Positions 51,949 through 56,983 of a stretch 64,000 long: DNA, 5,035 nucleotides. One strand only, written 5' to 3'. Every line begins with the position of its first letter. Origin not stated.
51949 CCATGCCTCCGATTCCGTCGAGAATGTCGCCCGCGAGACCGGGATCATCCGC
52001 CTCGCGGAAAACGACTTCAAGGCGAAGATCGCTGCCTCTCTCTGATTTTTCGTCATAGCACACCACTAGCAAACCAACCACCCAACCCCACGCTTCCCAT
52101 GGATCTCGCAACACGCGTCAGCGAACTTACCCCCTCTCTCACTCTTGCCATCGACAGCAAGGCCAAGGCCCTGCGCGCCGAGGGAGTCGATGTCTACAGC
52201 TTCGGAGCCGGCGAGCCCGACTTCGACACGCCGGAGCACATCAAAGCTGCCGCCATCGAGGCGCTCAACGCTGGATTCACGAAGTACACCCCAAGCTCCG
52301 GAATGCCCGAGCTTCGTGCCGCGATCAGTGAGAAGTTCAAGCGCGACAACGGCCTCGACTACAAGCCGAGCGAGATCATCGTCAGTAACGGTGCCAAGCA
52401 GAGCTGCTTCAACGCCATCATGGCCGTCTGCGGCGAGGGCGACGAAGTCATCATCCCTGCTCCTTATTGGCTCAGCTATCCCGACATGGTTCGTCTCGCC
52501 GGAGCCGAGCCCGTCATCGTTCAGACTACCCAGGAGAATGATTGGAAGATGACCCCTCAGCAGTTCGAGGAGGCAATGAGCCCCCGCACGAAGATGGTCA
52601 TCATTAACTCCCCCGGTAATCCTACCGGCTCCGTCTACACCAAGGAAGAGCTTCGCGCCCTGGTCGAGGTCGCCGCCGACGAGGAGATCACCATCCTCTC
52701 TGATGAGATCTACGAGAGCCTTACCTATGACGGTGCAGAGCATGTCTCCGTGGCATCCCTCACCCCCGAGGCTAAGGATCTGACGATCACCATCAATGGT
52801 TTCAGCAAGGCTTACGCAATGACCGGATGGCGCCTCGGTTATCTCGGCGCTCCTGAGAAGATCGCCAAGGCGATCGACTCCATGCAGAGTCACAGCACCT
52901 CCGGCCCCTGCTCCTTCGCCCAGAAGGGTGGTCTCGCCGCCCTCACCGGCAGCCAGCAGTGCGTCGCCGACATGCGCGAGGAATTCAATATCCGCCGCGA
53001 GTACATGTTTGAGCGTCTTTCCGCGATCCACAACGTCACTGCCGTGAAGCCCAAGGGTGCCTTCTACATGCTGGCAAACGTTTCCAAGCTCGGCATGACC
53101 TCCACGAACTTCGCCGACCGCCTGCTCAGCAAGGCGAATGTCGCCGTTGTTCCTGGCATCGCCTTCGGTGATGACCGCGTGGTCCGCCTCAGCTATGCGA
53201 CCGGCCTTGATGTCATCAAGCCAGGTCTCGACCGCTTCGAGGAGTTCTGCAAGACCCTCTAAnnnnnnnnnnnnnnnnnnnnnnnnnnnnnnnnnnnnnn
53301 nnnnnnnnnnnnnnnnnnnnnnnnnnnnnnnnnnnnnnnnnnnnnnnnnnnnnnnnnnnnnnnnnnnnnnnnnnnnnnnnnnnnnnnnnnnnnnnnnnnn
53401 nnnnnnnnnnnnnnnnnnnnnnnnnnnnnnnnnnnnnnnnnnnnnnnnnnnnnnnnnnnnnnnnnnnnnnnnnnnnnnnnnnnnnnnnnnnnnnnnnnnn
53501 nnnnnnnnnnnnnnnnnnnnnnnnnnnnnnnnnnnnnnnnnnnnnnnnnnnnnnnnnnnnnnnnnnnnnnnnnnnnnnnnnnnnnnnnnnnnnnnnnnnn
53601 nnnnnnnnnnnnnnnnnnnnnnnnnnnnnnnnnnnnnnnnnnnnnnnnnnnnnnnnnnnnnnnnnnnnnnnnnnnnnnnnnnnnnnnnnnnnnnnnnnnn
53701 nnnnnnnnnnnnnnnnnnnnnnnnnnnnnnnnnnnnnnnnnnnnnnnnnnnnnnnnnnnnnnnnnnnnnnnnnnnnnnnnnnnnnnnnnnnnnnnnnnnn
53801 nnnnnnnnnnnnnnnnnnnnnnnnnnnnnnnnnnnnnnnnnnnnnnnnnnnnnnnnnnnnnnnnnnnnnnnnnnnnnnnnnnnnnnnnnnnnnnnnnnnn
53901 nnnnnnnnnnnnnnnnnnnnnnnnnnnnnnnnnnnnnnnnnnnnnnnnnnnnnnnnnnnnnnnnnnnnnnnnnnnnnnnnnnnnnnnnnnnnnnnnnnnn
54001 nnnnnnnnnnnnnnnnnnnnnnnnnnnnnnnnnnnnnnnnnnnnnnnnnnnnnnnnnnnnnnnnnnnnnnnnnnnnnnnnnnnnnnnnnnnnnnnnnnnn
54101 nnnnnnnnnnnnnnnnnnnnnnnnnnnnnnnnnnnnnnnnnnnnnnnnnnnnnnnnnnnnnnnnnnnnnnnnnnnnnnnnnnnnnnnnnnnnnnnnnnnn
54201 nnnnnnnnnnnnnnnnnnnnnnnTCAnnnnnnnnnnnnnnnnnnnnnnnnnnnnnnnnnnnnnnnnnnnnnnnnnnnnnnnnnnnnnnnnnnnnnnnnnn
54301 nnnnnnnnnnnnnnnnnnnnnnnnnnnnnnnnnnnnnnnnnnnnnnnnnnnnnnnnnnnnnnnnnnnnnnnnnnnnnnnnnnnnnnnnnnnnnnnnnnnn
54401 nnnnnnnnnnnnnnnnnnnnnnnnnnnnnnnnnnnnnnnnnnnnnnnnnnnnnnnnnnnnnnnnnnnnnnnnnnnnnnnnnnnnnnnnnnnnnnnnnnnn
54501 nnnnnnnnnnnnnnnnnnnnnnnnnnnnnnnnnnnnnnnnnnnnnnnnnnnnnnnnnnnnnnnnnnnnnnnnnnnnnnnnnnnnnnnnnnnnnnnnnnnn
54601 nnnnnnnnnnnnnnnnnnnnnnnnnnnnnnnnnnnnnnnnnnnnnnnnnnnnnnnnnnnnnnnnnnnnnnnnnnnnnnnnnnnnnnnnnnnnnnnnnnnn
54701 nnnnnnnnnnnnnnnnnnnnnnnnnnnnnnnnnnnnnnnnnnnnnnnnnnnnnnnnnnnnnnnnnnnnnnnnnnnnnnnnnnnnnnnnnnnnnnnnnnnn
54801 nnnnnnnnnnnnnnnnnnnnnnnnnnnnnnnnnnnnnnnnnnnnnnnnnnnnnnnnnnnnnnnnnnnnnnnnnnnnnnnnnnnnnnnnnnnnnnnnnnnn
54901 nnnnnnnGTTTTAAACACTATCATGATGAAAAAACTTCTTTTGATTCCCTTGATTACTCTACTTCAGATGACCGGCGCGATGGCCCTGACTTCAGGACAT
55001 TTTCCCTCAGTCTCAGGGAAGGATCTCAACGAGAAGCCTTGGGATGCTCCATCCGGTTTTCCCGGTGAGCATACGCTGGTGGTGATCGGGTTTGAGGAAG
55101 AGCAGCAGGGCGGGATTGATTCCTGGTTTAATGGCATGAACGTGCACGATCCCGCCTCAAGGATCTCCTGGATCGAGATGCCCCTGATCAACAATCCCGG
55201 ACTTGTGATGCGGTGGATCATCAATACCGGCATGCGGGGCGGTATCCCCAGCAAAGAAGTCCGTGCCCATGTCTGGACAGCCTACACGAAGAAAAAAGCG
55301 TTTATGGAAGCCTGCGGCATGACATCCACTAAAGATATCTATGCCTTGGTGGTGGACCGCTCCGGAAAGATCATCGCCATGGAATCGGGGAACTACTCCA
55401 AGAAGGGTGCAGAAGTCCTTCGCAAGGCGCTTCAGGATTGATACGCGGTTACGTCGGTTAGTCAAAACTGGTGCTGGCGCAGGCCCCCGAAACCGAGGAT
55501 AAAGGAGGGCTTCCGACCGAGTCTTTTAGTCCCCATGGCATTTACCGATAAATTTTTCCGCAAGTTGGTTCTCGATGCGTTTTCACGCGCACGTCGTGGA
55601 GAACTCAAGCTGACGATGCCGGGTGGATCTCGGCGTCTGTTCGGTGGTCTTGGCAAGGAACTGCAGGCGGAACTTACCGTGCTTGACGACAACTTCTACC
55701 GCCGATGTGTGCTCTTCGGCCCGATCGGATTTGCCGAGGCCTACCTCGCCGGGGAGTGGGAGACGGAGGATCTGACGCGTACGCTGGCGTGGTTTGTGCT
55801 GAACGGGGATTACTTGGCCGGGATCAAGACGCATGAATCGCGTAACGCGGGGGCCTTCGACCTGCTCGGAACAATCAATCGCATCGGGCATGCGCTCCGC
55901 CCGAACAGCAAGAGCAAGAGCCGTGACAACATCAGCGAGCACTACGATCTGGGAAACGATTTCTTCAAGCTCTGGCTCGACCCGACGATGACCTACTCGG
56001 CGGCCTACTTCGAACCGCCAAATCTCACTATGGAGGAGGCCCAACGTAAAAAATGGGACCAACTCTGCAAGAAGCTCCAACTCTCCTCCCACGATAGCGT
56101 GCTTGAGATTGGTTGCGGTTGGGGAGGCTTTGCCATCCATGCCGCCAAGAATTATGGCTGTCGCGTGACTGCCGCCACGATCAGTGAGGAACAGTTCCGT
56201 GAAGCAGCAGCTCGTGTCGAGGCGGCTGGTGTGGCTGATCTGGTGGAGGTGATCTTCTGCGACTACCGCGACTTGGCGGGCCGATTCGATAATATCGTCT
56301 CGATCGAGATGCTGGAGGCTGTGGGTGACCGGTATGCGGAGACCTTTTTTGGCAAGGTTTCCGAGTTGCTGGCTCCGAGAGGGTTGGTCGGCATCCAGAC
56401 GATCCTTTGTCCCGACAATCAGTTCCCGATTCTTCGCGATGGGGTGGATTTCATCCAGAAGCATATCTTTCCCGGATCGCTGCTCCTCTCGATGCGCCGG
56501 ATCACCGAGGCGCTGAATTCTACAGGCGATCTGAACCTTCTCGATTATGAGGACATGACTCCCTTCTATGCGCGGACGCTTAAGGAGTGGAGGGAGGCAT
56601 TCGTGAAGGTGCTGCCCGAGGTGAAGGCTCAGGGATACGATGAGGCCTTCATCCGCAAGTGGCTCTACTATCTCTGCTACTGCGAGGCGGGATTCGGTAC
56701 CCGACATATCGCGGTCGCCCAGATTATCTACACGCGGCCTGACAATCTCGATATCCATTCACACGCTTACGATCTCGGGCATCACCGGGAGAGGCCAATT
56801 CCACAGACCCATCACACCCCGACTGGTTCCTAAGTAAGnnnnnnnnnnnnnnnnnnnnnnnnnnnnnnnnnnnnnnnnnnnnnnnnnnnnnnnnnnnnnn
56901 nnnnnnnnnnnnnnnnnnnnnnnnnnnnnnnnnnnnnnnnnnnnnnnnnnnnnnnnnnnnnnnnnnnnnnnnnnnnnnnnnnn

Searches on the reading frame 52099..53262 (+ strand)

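Call 63: search_protein_families(library=pfam, proteins=[window:52099-53262:+], max_evalue=0.01)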
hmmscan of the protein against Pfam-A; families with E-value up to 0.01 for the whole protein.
window:52099-53262:+ (387 aa): 6 families
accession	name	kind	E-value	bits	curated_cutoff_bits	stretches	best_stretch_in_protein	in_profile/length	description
PF00155.27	Aminotran_1_2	-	5.9e-77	259.7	19.7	1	31-369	2-349/361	Aminotransferase class I and II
PF01041.23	DegT_DnrJ_EryC1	-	3e-08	33.7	19.8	1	109-202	59-145/360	DegT/DnrJ/EryC1/StrS aminotransferase family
PF01053.26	Cys_Met_Meta_PP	-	3.2e-05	23.1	27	1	102-205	79-176/381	Cys/Met metabolism PLP-dependent enzyme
PF00266.25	Aminotran_5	-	0.0025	17.3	21.5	1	91-189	62-165/371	Aminotransferase class-V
PF12897.13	Asp_aminotransf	-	0.0029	16.9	27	1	168-324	178-345/421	Aspartate amino-transferase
PF01276.26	OKR_DC_1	-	0.0062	15.8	27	1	94-151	86-142/417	Orn/Lys/Arg decarboxylase, major domain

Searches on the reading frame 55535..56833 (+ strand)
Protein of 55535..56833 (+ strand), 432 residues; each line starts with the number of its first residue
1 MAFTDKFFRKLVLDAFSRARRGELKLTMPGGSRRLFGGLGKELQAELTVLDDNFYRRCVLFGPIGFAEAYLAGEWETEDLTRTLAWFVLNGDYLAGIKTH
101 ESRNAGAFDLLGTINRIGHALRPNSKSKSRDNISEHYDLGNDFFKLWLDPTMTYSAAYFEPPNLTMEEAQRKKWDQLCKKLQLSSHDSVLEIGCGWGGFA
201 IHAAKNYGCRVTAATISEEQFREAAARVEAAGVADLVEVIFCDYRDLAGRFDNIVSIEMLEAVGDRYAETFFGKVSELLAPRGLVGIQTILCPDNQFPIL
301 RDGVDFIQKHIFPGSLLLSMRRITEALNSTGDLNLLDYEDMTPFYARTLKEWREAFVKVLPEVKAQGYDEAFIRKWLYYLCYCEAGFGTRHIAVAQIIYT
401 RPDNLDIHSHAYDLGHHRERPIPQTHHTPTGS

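Call 63: search_protein_families(library=pfam, proteins=[window:55535-56833:+], max_evalue=0.01)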
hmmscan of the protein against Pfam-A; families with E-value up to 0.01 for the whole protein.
window:55535-56833:+ (432 aa): 9 families
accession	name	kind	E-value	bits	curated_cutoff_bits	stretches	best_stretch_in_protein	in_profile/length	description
PF02353.26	CMAS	-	1.6e-82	277.4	27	1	125-397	2-273/273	Mycolic acid cyclopropane synthetase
PF13649.12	Methyltransf_25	-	7.9e-14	52.6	27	1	189-283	1-97/97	Methyltransferase domain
PF08242.18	Methyltransf_12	-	9.1e-11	42.8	30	1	190-284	1-97/98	Methyltransferase domain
PF13489.12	Methyltransf_23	-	1.9e-10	41.2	27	1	168-293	3-122/164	Methyltransferase domain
PF08241.18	Methyltransf_11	-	4.3e-09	37.3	21.2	1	190-285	1-93/95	Methyltransferase domain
PF13847.12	Methyltransf_31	-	4.6e-06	26.8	27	1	184-290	2-112/145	Methyltransferase domain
PF09445.16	Methyltransf_15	-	0.0012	18.9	22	1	188-249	3-63/165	RNA cap guanine-N2 methyltransferase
PF05175.20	MTS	-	0.0013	18.8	23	1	177-283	23-134/170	Methyltransferase small domain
PF01728.25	FtsJ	-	0.0044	17.4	24.1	1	175-228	10-67/181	FtsJ-like methyltransferase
